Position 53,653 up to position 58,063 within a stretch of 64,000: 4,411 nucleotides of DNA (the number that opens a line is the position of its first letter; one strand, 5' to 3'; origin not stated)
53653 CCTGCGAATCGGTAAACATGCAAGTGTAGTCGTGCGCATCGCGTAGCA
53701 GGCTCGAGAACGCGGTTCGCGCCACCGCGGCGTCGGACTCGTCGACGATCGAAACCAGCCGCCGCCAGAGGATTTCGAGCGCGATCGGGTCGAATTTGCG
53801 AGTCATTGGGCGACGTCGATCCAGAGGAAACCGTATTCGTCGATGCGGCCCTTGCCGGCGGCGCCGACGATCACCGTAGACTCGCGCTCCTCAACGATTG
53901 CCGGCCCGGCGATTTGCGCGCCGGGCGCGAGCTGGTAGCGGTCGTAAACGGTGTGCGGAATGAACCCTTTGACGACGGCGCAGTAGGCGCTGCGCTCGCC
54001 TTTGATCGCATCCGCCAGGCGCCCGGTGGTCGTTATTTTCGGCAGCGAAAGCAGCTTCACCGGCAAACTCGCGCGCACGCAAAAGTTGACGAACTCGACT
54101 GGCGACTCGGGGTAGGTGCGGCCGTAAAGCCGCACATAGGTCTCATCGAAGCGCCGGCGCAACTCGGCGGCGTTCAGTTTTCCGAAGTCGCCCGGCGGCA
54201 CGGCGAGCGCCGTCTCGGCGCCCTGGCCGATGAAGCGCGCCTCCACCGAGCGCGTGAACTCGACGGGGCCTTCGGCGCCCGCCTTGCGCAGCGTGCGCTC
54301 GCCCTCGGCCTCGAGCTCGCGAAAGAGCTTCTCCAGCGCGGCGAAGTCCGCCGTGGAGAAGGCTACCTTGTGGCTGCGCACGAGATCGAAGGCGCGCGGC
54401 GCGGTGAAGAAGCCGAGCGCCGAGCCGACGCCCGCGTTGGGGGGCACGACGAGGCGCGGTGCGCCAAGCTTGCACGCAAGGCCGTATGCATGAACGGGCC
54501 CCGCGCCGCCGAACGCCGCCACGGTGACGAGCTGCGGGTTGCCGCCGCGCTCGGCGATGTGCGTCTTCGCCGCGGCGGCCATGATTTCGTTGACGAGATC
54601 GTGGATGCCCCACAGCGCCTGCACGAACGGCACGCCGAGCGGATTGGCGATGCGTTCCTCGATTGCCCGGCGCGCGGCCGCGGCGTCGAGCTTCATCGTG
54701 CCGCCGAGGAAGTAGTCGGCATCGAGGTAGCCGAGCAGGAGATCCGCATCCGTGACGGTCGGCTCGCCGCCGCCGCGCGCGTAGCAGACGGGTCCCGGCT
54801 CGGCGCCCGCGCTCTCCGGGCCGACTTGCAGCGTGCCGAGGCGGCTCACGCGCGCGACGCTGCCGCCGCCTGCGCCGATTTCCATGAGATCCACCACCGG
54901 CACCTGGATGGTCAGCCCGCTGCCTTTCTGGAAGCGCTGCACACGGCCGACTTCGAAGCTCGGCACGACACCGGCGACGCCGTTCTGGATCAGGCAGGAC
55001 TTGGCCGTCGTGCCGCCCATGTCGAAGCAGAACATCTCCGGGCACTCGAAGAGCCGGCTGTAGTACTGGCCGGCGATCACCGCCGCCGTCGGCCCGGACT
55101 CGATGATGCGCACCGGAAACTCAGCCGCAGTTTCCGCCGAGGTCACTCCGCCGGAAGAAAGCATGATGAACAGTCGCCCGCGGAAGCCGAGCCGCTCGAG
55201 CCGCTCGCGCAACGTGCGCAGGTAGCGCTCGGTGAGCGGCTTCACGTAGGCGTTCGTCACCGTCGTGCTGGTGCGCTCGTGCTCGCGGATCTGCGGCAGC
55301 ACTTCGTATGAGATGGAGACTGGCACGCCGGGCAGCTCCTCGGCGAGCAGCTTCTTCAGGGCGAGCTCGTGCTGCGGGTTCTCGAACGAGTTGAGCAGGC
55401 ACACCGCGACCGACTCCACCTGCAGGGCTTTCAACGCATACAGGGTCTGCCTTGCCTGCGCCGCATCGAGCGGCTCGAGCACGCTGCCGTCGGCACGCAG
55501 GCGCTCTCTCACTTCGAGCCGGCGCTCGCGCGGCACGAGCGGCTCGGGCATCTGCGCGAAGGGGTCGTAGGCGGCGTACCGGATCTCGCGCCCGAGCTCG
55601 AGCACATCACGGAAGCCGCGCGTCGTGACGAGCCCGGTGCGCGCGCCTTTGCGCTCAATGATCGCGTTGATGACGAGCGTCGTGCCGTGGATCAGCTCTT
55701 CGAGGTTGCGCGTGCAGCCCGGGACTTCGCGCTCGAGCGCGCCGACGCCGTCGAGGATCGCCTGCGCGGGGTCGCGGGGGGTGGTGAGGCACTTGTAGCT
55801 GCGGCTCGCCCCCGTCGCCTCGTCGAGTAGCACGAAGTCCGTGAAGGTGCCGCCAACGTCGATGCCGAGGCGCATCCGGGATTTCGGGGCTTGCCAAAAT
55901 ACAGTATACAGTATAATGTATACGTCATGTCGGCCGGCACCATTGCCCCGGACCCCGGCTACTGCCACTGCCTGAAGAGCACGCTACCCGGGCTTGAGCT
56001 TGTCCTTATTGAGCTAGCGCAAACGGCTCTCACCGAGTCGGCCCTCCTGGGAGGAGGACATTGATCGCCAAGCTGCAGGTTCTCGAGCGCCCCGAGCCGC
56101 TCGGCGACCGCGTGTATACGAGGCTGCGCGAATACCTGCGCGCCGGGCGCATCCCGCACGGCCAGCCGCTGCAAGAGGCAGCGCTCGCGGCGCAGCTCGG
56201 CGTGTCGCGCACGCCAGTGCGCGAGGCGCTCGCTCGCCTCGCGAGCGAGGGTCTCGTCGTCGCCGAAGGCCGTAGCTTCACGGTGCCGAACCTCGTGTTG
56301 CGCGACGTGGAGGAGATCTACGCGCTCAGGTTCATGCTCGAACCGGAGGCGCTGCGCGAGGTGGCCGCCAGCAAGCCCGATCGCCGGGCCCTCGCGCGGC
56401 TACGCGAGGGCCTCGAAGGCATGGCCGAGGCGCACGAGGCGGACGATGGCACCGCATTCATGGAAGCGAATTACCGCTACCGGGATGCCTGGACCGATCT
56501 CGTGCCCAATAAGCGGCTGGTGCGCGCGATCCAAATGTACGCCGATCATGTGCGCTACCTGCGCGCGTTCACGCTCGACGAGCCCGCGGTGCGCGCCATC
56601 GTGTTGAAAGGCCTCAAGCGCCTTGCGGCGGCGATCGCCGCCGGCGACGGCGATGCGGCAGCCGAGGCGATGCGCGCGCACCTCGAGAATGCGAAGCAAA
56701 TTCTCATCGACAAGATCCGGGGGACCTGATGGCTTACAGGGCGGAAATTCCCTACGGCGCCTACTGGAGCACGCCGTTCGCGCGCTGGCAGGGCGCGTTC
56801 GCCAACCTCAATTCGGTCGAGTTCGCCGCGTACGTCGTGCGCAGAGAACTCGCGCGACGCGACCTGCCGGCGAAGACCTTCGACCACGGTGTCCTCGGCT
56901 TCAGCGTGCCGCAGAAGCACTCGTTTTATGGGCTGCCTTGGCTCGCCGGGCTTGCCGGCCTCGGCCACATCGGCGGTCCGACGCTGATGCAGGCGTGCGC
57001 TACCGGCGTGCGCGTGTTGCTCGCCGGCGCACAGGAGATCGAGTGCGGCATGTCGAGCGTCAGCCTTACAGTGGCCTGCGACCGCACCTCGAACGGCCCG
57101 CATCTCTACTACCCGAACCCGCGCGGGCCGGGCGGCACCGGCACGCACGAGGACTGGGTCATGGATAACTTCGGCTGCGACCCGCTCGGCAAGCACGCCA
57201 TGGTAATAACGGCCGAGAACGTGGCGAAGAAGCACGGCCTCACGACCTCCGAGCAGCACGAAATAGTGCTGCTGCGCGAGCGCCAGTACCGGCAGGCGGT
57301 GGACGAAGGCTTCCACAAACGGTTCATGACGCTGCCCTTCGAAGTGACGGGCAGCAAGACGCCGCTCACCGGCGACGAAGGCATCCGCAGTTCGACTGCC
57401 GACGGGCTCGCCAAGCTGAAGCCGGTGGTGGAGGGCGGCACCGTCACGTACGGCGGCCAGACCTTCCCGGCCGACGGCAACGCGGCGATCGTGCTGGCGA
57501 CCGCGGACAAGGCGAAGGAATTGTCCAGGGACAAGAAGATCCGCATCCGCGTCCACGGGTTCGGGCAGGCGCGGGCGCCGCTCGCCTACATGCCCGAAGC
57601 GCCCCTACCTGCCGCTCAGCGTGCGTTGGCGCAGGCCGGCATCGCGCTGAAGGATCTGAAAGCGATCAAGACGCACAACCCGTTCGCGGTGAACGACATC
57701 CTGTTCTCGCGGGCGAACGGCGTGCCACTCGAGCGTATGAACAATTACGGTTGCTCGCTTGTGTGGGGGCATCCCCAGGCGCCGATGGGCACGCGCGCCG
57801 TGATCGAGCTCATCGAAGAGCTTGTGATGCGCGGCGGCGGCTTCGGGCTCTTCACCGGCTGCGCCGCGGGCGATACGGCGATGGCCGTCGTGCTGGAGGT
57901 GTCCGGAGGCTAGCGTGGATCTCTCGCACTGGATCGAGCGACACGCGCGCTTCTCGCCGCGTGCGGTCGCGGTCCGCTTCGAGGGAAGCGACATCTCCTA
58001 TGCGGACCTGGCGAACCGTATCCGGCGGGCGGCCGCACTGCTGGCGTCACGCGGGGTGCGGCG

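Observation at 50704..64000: GntR-centred divergon with an unusual enzyme mix: hydantoinase A/B + malonyl-CoA decarboxylase versus thiolase, CoA ligase, epimerase, ACAD, split B12 mutase and CoxM/S-type molybdo-hydroxylase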

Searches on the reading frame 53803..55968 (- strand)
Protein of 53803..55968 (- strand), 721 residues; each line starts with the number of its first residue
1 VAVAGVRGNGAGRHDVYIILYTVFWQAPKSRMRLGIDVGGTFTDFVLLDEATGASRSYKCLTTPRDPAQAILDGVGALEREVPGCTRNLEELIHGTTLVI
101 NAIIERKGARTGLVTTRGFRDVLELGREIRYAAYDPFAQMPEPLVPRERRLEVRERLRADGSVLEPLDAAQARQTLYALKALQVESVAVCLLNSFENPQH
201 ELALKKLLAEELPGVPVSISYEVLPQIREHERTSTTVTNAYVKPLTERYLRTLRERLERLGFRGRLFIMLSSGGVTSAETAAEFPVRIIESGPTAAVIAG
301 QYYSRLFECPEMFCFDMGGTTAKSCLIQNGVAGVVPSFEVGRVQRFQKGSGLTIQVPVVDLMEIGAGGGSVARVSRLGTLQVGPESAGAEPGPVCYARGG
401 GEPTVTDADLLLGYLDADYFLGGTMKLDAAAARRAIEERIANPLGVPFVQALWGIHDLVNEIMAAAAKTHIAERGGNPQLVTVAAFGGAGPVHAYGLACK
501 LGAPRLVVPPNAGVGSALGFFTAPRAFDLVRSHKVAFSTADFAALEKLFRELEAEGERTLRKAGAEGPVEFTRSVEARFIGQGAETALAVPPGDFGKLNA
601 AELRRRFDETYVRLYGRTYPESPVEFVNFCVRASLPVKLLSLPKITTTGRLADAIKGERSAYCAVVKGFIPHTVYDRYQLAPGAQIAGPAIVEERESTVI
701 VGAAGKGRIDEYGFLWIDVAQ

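Call 3: search_protein_families(library=pfam, proteins=[window:53803-55968:-])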
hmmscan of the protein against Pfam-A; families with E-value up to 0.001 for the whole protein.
window:53803-55968:- (721 aa): 3 families
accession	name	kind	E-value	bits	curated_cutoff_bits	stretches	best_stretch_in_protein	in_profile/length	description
PF01968.24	Hydantoinase_A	-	1.2e-78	264.7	22.9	1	232-523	1-285/291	Hydantoinase/oxoprolinase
PF05378.19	Hydant_A_N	-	2.9e-51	174.1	25.2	1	33-211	1-175/176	Hydantoinase/oxoprolinase N-terminal region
PF19278.4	Hydant_A_C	-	1.1e-13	51.5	21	1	542-715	11-188/193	Hydantoinase/oxoprolinase C-terminal domain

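Call 7: search_protein_families(library=ncbifam, proteins=[window:53803-55968:-])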
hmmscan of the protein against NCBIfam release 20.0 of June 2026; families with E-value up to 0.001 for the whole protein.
window:53803-55968:- (721 aa): 3 families
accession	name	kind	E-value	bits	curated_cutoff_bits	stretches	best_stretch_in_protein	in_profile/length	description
NF050156.1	CapLactmsAlpCapA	equivalog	6.1e-154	514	1000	1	33-714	2-682/689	caprolactamase subunit alpha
NF042975.2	AcphenoCarb_ApcC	equivalog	3.7e-91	306.4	1500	2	34-519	11-499/733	acetophenone carboxylase subunit gamma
NF042960.1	AcphenoCarb_ApcA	equivalog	8.8e-62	209.3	1250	1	155-713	106-651/658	acetophenone carboxylase subunit alpha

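Call 57: search_solved_structures(query=window:53803-55875:-, max_evalue=1e-10)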
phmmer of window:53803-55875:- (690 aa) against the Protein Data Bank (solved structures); distinct sequences matched with E-value up to 1e-10: 6.
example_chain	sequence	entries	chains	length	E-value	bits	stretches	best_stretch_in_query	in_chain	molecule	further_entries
7hk5_A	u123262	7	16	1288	4.8e-119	401.8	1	2-686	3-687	N-methylhydantoinase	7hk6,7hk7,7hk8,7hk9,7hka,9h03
6yra_A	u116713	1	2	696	4.1e-102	345.9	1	2-673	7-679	5-oxoprolinase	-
5l9w_B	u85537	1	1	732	1.4e-88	301.1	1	3-685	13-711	Acetophenone carboxylase gamma subunit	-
5svb_B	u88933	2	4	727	6.3e-64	219.7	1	3-671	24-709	Acetone carboxylase beta subunit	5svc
5m45_B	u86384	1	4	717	2.1e-63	218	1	3-671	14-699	Acetone carboxylase beta subunit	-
5l9w_b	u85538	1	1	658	3.7e-46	161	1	153-477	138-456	Acetophenone carboxylase alpha subunit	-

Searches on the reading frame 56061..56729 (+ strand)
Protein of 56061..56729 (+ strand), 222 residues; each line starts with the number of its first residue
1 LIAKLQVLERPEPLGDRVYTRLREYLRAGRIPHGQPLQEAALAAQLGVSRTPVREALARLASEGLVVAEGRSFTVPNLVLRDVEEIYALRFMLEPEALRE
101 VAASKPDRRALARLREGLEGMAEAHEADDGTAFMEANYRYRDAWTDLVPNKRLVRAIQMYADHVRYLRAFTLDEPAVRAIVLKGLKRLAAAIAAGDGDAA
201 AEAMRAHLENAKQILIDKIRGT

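Call 3: search_protein_families(library=pfam, proteins=[window:56061-56729:+])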
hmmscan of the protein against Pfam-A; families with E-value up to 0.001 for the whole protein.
window:56061-56729:+ (222 aa): 4 families
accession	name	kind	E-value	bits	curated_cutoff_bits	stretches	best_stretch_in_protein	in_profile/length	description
PF07729.17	FCD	-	2.1e-21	77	24.3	1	85-210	1-125/125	FCD domain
PF00392.27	GntR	-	4.6e-19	68.3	27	1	16-72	3-60/64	Bacterial regulatory proteins, gntR family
PF13545.12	HTH_Crp_2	-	0.00019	21.8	27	1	35-78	21-64/70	Crp-like helix-turn-helix domain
PF07848.18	PaaX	-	0.00043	20.9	24.8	0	41-69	28-56/70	PaaX-like protein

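Call 7: search_protein_families(library=ncbifam, proteins=[window:56061-56729:+])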
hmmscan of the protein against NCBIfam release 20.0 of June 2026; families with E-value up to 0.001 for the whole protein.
window:56061-56729:+ (222 aa): 16 families
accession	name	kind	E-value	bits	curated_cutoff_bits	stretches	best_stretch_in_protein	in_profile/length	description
TIGR03338.1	phnR_burk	equivalog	2.8e-29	102.2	271.5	1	18-213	16-211/212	phosphonate utilization associated transcriptional regulator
NF008504.0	PRK11414.1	equivalog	3.9e-16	59.4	225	1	16-142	14-140/221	GntR family transcriptional regulator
NF003011.0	PRK03837.1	subfamily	4.4e-15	55.9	260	2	82-213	103-231/241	transcriptional regulator NanR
NF007741.0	PRK10421.1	equivalog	4.1e-13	49.3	311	1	11-68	5-63/262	transcriptional regulator LldR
NF007001.0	PRK09464.1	equivalog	1.7e-08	34.4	330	1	13-220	10-237/254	pyruvate dehydrogenase complex transcriptional repressor PdhR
NF012025.0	PRK15481.1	equivalog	2.5e-06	26.4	573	1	18-126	11-116/432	MocR-like B6 salvage transcription factor PtsJ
NF052282.1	PLP_TF_PdxR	equivalog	2.9e-06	26.6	320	1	13-75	1-65/448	MocR-like pyridoxine biosynthesis transcription factor PdxR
NF052290.2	MocR_like_YczR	exception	5.4e-06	25.4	487.4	1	13-72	19-79/458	MocR-like transcription factor YczR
TIGR02325.1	C_P_lyase_phnF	equivalog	1.2e-05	25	156.8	1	19-69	14-65/238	phosphonate metabolism transcriptional regulator PhnF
TIGR02018.2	his_ut_repres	equivalog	1.4e-05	24.6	220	1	17-69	3-56/226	histidine utilization transcriptional repressor HutC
NF007588.0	PRK10225.1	equivalog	1.4e-05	24.5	442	0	172-217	188-233/257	Uxu operon transcriptional regulator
NF008571.0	PRK11523.1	equivalog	7.2e-05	22.3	396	0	16-67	11-63/258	transcriptional regulator ExuR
NF008576.0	PRK11534.1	equivalog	0.00012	21.8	218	0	19-211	13-213/225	DNA-binding transcriptional regulator CsiR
NF052281.1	rhizopine_MocR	equivalog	0.00036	19.3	650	1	11-75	16-82/479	rhizopine catabolism transcriptional regulator MocR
NF003444.0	PRK04984.1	equivalog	0.00057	19.5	189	0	30-78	24-74/239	fatty acid metabolism transcriptional regulator FadR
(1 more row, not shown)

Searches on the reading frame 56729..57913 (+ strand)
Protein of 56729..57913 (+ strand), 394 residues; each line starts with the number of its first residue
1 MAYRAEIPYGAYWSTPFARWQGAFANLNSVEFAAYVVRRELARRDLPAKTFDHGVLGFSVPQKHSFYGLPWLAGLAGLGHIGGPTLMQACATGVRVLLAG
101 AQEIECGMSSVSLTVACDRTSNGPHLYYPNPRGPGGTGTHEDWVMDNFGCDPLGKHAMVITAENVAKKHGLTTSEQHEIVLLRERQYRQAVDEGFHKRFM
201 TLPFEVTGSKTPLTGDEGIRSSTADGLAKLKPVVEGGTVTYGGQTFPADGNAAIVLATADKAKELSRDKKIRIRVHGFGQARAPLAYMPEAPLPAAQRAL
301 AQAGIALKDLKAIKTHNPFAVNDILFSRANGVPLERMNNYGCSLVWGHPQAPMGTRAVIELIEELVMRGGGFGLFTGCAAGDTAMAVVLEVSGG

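Call 3: search_protein_families(library=pfam, proteins=[window:56729-57913:+])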
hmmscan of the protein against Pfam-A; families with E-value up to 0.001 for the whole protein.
window:56729-57913:+ (394 aa): 2 families
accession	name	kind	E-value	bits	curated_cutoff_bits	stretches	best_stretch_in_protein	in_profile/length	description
PF00108.29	Thiolase_N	-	2.3e-23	83.3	26.4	1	15-259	9-259/260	Thiolase, N-terminal domain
PF02803.24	Thiolase_C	-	9.4e-18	64.5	27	1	272-390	4-122/123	Thiolase, C-terminal domain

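Call 7: search_protein_families(library=ncbifam, proteins=[window:56729-57913:+])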
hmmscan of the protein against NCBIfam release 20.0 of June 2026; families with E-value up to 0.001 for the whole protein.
window:56729-57913:+ (394 aa): 37 families (the best 25 are shown)
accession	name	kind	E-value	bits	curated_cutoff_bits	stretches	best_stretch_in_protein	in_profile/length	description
TIGR01930.1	AcCoA-C-Actrans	subfamily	3.5e-56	190.8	240.55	1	15-390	7-385/385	acetyl-CoA C-acyltransferase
NF006552.0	PRK09051.1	subfamily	1.9e-45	155.8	565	1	18-390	17-393/395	beta-ketothiolase BktB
NF006516.0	PRK08963.1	equivalog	7.1e-41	140.4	560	2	158-391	184-435/436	acetyl-CoA C-acyltransferase FadI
NF042999.1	bketothiol_BktB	equivalog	4.4e-40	138.1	725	1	17-390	15-392/394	beta-ketothiolase BktB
NF004206.0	PRK05656.1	subfamily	1.6e-38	132.8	688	1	17-390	14-391/392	acetyl-CoA C-acetyltransferase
NF004853.0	PRK06205.1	subfamily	3.1e-38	131.8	551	1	15-390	12-401/404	acetyl-CoA C-acetyltransferase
NF042967.1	AcCoAtase_PhaA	equivalog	8e-36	124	740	1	14-387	11-393/396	acetyl-CoA acetyltransferase PhaA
NF006086.0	PRK08235.1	equivalog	2.6e-35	122.3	526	1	15-391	12-392/393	acetyl-CoA C-acetyltransferase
NF005890.0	PRK07851.1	equivalog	2.2e-33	115.8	580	1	157-390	172-403/406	acetyl-CoA C-acetyltransferase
NF005889.0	PRK07850.1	equivalog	5e-33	114.7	515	1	15-390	12-385/387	steroid 3-ketoacyl-CoA thiolase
NF005865.0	PRK07801.1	equivalog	1.7e-32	113.1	591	1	15-390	12-380/382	acetyl-CoA C-acetyltransferase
TIGR02430.1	pcaF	equivalog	1.4e-31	110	597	1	15-390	11-398/400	3-oxoadipyl-CoA thiolase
NF005033.0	PRK06445.1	equivalog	1.5e-31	110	511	1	22-390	26-393/395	acetyl-CoA C-acetyltransferase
TIGR02446.1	FadI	equivalog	2.2e-31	109.4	711.55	1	158-391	178-429/430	acetyl-CoA C-acyltransferase FadI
NF006551.0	PRK09050.1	subfamily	6.1e-31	107.9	605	1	14-390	11-399/401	3-oxoadipyl-CoA thiolase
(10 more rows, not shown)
